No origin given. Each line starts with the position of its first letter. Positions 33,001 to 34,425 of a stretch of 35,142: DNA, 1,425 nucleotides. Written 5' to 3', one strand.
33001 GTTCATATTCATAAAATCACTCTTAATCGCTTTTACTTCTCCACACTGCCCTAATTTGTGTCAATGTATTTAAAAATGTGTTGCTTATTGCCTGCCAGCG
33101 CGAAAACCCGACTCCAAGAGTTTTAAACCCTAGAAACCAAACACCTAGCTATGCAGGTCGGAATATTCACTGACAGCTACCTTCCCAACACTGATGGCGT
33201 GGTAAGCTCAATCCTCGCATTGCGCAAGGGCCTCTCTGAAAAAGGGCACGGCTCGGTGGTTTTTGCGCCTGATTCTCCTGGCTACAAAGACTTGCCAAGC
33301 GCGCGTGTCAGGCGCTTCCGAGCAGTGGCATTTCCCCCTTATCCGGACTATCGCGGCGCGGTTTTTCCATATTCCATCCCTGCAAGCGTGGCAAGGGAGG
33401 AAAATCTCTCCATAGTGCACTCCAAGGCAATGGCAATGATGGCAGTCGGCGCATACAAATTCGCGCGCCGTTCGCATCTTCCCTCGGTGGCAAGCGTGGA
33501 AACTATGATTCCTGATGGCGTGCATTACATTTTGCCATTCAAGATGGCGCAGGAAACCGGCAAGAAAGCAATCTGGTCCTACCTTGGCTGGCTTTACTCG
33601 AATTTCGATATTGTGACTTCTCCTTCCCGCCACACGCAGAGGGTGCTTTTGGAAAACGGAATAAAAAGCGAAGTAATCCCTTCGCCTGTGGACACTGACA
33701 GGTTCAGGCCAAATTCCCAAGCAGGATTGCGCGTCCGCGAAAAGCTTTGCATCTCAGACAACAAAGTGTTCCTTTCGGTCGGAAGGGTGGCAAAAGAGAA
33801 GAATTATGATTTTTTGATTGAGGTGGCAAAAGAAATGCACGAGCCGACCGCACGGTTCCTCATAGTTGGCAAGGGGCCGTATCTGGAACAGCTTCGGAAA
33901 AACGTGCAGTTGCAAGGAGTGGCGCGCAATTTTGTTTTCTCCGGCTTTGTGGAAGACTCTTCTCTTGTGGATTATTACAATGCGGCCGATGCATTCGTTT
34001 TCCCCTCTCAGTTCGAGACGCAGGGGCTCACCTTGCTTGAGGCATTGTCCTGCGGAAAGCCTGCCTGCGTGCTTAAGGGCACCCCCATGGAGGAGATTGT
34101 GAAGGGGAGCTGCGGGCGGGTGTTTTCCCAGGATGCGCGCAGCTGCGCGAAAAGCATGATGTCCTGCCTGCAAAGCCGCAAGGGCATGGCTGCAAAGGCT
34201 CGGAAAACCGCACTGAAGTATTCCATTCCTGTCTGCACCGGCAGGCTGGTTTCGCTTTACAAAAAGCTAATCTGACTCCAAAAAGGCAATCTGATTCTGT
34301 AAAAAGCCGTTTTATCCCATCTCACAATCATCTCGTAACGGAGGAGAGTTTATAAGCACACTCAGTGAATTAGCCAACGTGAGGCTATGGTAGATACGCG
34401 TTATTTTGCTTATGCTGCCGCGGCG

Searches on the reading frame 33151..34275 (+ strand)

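Call 51: search_protein_families(library=pfam, proteins=[window:33151-34275:+], max_evalue=0.00001)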
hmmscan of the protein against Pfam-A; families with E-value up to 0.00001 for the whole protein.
window:33151-34275:+ (374 aa): 4 families
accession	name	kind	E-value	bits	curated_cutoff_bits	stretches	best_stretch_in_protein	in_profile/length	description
PF00534.26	Glycos_transf_1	-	5.7e-29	101.3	26.4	1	202-352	13-167/172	Glycosyl transferases group 1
PF13692.12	Glyco_trans_1_4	-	1.2e-26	94.1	27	1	205-341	2-141/142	Glycosyl transferases group 1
PF13439.12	Glyco_transf_4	-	3.5e-22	79.6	28.5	1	15-184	2-170/170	Glycosyltransferase Family 4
PF13579.12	Glyco_trans_4_4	-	1.3e-09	39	29.7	1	16-174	2-150/158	Glycosyl transferase 4-like domain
